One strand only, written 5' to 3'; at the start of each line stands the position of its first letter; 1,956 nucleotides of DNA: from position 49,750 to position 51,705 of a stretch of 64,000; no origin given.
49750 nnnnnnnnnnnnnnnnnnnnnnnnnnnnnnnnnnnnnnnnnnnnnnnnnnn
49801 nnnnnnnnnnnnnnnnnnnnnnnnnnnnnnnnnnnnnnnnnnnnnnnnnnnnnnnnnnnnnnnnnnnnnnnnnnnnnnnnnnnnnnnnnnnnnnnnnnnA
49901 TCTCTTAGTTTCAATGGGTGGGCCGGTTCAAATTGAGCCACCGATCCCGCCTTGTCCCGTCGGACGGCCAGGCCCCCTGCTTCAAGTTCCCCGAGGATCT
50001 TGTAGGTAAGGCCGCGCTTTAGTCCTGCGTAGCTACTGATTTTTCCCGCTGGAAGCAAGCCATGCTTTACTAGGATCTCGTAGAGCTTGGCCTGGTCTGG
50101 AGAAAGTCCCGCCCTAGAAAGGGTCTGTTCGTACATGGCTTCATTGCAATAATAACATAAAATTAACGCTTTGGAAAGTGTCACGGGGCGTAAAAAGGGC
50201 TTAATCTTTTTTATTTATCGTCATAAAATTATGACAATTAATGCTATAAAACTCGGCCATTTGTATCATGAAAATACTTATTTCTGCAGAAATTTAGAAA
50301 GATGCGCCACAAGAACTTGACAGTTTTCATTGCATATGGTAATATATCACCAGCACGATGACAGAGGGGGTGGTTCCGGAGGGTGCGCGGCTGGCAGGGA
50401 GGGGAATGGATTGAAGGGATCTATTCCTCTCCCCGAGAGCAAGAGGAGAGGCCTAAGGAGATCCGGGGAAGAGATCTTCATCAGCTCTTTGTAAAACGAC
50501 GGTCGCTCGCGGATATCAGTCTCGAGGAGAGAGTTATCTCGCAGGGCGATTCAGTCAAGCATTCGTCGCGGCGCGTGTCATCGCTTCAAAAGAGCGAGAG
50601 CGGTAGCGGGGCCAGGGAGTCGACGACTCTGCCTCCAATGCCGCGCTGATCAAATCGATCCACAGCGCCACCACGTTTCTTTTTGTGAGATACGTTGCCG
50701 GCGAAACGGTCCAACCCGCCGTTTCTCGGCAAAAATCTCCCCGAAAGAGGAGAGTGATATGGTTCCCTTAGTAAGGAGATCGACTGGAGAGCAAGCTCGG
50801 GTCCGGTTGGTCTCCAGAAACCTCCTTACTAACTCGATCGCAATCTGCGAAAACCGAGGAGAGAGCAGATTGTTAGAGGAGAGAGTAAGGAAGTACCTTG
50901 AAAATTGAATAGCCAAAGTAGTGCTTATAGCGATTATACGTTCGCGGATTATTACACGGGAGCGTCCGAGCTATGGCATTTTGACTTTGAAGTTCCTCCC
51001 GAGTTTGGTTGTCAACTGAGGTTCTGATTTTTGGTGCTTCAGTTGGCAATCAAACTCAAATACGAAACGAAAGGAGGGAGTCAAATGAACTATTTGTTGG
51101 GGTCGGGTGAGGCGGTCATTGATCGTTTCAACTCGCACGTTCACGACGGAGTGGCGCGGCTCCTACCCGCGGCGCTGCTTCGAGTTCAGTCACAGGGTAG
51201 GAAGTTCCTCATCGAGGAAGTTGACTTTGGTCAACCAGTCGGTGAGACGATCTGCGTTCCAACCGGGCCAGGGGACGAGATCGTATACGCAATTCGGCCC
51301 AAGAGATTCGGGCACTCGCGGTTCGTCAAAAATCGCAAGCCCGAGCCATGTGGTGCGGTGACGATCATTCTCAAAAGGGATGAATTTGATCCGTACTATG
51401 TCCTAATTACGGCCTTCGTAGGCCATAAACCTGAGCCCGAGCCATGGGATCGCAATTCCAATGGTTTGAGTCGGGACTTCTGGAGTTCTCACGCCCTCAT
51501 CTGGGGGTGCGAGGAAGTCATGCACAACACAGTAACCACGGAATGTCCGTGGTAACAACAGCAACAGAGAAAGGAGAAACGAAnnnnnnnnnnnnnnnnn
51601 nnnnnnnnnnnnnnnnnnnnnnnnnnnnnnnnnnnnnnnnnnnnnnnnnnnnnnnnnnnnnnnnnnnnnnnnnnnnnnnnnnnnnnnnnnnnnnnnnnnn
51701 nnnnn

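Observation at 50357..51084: Structured ~0.7 kb leader with five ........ repeats and a 49-aa sORF downstream of a strong promoter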

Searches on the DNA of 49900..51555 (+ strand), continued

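Call 39: search_rna_families(sources=[L004, L087, L097, L115, L026], threshold=evalue, max_evalue=0.1)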
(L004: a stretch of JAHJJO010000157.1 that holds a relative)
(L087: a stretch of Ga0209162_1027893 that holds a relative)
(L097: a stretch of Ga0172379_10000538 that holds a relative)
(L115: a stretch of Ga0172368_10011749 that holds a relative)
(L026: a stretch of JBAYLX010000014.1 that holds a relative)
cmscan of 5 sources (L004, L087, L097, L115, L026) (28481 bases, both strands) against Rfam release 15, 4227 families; matches with E-value up to 0.1: 3.
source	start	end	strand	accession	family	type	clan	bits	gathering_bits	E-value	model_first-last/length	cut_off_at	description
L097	1308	1370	+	RF00008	Hammerhead_3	Gene; ribozyme;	CL00010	43.1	48.5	2e-06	1-54/54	no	Hammerhead ribozyme (type III)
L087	1079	1229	+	RF00319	SNORA23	Gene; snRNA; snoRNA; HACA-box;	-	28.4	45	0.037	1-184/184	no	Small nucleolar RNA SNORA23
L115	722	777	+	RF01119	sR32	Gene; snRNA; snoRNA; CD-box;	-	21.1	40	0.096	1-57/57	no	Small nucleolar RNA sR32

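Call 40: search_rna_families(source=L097, start=1200, end=1600, threshold=evalue, max_evalue=1, show_alignments=2)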
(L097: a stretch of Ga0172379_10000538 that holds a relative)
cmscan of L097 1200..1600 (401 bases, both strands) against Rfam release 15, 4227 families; matches with E-value up to 1: 6.
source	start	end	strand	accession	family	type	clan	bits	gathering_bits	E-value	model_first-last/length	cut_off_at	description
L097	1308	1370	+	RF00008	Hammerhead_3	Gene; ribozyme;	CL00010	43.1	48.5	2.9e-08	1-54/54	no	Hammerhead ribozyme (type III)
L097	1473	1564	+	RF01016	mir-584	Gene; miRNA;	-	22.8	80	0.028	1-97/97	no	mir-584 microRNA precursor family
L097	1491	1538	+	RF04134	MIR7504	Gene; miRNA;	-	21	83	0.32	1-124/124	no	MIR7504 microRNA precursor family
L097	1476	1553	+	RF00728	mir-81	Gene; miRNA;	CL00091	20.3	54.5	0.046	1-89/89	no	mir-81 microRNA precursor family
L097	1475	1547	-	RF01016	mir-584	Gene; miRNA;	-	19.8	80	0.18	1-97/97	no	mir-584 microRNA precursor family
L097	1295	1365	+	RF02125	JPX_2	Gene; lncRNA;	-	16.6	48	0.56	1-69/69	no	JPX transcript, XIST activator conserved region 2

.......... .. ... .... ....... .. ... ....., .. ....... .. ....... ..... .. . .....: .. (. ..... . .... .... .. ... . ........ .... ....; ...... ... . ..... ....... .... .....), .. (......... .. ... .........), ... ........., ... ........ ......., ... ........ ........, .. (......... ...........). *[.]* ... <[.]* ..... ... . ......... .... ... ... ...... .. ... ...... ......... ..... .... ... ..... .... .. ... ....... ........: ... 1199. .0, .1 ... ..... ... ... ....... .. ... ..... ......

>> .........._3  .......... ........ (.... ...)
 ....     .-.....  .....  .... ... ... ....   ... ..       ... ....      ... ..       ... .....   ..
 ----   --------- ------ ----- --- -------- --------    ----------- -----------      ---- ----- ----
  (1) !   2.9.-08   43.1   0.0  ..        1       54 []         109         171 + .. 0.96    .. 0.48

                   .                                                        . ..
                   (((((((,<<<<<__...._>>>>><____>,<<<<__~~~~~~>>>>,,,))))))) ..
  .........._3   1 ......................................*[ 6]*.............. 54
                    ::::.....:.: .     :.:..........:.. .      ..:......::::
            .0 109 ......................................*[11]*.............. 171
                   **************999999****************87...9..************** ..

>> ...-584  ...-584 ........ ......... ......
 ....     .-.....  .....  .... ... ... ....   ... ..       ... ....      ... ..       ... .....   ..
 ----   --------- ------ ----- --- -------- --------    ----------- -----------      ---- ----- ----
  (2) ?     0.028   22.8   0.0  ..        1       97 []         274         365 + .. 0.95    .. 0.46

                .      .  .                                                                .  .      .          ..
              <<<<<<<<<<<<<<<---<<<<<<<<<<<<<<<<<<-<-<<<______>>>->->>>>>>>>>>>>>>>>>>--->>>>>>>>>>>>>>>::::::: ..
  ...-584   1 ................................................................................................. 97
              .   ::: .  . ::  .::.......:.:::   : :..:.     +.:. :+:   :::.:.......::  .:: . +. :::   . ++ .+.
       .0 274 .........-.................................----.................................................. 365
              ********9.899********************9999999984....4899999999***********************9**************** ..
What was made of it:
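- Tried and rejected: In L097 a hammerhead sits directly upstream of it (call 40).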

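Call 66: build_rna_model(alignment_id=A7, structure=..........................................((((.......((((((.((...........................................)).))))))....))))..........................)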
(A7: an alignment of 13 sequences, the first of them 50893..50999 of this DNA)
Model R2 built from alignment A7 (13 sequences, 148 columns); structure: as given.
model positions 111; base pairs 12; branch points 0; effective number of sequences 1.82; information 0.59 bits per position. Calibrated on 0.2 Mb of random sequence (short: E-values are rough).
structure used (alignment columns):
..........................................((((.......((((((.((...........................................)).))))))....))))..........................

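Call 67: search_with_rna_model(model_id=R2, sources=[window, L002, L003, L004, L005, L006, L007, L008, L009, L010, L011, L012, L013, L014, L015, L016, L017, L018, L019, L020, L021, L022, L023, L024, L025, L026, L027, L028, L029, L030, L031, L032, L033, L034, L035, L036, L037, L038, L039, L040, L041, L042, L043, L044, L045, L046, L047, L048, L049, L050, L051, L052, L053, L054, L055, L056, L057, L058, L059, L060, L061, L062, L063, L064, L065, L066, L067, L068, L069, L070, L071, L072, L073, L074, L075, L076, L077, L078, L079, L080, L081, L162, L163, L164], max_evalue=1)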
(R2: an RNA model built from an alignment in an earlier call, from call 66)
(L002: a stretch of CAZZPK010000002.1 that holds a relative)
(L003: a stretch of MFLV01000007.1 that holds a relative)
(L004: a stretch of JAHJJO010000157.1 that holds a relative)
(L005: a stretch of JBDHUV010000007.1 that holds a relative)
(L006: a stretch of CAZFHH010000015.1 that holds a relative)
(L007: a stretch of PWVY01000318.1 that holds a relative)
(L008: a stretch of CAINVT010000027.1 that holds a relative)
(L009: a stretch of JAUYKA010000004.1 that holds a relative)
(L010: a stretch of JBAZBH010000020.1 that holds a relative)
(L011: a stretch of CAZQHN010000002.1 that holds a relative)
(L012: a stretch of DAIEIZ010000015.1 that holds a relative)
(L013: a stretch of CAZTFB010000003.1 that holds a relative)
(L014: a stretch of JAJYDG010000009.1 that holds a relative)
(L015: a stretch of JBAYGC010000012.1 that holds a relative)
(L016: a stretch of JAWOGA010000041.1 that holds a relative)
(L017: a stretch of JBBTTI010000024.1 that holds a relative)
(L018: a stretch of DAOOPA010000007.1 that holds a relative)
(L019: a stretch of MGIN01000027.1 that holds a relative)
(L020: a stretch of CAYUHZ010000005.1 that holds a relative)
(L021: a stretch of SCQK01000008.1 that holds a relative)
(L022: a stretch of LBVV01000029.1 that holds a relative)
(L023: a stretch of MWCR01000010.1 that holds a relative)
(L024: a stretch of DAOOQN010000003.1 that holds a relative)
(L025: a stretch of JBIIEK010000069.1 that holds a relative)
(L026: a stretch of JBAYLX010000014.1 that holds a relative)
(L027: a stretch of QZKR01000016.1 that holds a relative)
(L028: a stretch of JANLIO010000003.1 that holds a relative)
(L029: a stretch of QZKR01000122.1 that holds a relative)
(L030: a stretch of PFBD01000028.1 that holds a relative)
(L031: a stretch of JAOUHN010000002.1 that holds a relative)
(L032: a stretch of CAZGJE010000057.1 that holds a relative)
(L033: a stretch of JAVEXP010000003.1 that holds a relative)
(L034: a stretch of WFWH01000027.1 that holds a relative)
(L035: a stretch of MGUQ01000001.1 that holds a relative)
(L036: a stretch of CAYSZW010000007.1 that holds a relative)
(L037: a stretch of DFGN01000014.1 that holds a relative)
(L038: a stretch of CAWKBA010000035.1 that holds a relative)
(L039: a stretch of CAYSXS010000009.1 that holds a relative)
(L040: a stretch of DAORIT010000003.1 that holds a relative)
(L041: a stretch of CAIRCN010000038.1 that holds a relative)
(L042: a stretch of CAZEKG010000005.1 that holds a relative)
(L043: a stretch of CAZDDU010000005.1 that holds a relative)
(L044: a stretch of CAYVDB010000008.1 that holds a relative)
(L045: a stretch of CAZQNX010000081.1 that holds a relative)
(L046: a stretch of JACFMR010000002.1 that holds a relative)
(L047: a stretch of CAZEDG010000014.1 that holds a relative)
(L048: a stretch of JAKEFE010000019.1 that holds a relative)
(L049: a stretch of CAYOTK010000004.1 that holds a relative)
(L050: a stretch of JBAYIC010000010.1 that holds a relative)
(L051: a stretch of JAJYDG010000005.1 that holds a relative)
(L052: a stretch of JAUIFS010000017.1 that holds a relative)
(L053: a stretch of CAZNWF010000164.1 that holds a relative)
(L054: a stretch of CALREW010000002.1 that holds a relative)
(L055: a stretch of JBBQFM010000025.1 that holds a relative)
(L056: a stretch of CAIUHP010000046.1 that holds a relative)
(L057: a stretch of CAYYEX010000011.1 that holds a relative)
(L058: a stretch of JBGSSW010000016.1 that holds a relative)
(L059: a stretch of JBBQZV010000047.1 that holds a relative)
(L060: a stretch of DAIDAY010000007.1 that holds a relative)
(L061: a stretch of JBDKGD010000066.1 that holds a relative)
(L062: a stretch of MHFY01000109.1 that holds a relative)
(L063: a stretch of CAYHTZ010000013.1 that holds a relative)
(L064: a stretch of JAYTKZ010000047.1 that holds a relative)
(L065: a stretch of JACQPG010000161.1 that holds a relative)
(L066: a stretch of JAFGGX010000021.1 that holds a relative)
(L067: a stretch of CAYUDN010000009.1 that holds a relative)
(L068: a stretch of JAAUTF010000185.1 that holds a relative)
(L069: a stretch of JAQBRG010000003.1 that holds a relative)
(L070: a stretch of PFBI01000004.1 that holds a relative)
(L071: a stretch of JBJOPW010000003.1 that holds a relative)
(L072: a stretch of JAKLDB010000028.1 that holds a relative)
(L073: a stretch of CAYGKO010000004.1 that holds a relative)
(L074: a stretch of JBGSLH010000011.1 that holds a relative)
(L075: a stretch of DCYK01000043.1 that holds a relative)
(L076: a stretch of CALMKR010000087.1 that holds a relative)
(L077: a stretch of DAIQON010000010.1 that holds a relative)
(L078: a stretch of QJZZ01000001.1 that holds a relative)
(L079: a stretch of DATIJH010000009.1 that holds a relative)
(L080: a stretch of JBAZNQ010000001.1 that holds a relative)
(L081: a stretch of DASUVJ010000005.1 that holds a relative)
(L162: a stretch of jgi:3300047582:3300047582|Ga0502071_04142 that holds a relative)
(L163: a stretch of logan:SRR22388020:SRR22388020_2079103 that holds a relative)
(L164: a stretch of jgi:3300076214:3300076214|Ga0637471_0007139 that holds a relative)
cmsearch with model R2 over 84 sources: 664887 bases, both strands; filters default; matches with E-value up to 1: 14.
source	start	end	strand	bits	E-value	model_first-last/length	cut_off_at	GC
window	50889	50999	+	126.5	1e-22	1-111/111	no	0.43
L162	1658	1768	+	126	1.3e-22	1-111/111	no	0.41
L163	693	803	+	123.3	4.7e-22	1-111/111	no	0.41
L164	2783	2892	+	122.2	8e-22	1-111/111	no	0.41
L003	3771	3880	+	116.7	1.1e-20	1-111/111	no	0.41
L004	2992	3101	+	111.9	1.1e-19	1-111/111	no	0.47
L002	3764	3873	+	110.6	2e-19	1-111/111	no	0.46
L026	3811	3922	+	109.3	3.6e-19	1-111/111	no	0.45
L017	3826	3937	+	108.6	5.1e-19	1-111/111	no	0.41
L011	3736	3843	+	29.7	0.01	1-111/111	no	0.31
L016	3789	3848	+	23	0.24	1-111/111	no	0.23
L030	2382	2481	+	22.8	0.26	1-111/111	no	0.48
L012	268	327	+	22.5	0.3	1-111/111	no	0.25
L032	267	339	+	21.5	0.48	1-111/111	no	0.27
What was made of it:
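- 50889..50999 (+): Box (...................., 50893-50912) plus a three-helix domain, module B: Pa 50914-50919/50984-50989, Pb 50928-50931/50970-50973, Pc 50938-50946/50957-50965. Covariance model R2, 126.5 bits (calls 66, 67).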

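Call 92: search_with_rna_model(model_id=R1, sources=[L162, L163, L164, L165, L166, L167, L168, L169, L170, L171], max_evalue=1)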
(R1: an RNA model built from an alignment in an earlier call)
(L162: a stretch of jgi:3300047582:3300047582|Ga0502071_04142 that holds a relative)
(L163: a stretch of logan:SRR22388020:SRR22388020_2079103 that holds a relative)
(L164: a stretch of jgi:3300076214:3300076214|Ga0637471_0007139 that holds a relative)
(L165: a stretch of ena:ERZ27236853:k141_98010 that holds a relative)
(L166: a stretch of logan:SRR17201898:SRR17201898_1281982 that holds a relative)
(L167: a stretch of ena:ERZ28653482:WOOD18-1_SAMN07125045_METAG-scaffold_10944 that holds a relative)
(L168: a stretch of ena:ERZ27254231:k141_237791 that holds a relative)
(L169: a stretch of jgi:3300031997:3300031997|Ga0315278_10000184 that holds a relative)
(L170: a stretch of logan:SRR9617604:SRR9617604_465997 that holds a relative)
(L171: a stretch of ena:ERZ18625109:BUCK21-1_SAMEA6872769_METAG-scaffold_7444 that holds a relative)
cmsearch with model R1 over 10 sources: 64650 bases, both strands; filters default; matches with E-value up to 1: 16.
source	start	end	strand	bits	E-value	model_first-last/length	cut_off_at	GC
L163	574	636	+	76.8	5.4e-18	1-64/64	no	0.44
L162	1540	1602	+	75.5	1.2e-17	1-64/64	no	0.52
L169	3132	3194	-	70.7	2.2e-16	1-64/64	no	0.52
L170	3132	3194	-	70.7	2.2e-16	1-64/64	no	0.52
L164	2667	2726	+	70.6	2.4e-16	1-64/64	no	0.43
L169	3134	3196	+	28.5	3.7e-05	1-64/64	no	0.52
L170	3134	3196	+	28.5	3.7e-05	1-64/64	no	0.52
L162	1538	1600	-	25.2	0.00028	1-64/64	no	0.51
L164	2665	2724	-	21.9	0.0021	1-64/64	no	0.43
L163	572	634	-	21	0.0038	1-64/64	no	0.44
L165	3464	3530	-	20.9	0.0039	1-64/64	no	0.52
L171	3143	3208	-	17.6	0.029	1-64/64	no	0.5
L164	4415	4458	-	14.8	0.16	1-64/64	no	0.59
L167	2987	3027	+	13.9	0.29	1-64/64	no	0.46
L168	2987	3027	+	13.9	0.29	1-64/64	no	0.46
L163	189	239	+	13.2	0.44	1-64/64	no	0.53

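Call 99: search_rna_families(sources=[L002, L003, L006, L008, L011, L015, L016, L017, L019, L020, L030, L035, L082, L101, L103, L129, L135, L139, L162, L171], threshold=gathering)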
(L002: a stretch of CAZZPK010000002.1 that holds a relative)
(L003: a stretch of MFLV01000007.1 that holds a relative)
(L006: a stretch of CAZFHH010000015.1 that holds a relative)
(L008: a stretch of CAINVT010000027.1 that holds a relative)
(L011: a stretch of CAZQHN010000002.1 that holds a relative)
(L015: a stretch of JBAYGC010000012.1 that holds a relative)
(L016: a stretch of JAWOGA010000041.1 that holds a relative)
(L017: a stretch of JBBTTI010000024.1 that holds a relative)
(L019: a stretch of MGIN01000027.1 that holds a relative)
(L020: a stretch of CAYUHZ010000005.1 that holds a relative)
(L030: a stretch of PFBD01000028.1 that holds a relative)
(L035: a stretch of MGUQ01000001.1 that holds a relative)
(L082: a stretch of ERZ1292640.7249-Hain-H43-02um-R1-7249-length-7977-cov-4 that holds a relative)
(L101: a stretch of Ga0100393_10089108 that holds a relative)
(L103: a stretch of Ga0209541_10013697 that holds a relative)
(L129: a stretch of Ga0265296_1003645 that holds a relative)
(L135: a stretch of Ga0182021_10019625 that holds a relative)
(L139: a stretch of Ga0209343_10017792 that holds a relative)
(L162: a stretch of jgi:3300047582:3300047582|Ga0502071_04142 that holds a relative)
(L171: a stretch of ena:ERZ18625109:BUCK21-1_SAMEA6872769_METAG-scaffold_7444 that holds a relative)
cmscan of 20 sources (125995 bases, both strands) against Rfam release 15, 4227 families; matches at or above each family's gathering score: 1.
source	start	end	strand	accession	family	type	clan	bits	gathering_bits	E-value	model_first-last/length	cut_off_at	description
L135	482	554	+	RF00005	tRNA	Gene; tRNA;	CL00001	65.7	29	9.6e-12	1-71/71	no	tRNA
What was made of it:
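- On Any Rfam 15 family (4227 models): Five full-length relatives at E <= 0.1 and 20 loci at the gathering threshold: nothing in the leaders (calls 39, 99).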

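Call 100: search_rna_families(source=L135, start=1500, end=2100, threshold=evalue, max_evalue=0.1, show_alignments=1)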
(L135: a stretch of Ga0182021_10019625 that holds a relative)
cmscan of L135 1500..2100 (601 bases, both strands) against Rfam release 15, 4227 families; matches with E-value up to 0.1: 1.
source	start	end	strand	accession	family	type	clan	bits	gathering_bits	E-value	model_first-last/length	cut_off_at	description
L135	1750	1827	+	RF04024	mir-9571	Gene; miRNA;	-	23.4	100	0.047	1-86/86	no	mir-9571 microRNA precursor family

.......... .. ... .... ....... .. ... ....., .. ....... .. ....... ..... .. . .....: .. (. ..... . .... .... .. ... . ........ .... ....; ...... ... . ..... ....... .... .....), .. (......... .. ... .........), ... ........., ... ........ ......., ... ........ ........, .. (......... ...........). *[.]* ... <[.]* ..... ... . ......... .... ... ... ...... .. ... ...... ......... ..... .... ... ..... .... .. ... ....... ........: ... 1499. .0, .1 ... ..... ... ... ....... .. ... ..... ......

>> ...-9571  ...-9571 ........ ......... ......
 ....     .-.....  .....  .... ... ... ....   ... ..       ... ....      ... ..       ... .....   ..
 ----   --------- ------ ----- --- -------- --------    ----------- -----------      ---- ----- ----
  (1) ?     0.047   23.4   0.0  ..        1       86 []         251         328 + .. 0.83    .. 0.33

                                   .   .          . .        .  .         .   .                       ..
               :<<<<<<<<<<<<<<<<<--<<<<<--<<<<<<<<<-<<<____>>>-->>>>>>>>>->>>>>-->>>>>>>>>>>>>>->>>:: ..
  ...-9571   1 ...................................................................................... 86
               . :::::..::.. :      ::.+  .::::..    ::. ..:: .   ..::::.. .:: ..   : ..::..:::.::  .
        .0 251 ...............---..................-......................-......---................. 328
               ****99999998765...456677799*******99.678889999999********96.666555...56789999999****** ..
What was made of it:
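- Tried and rejected: Not found (call 100).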
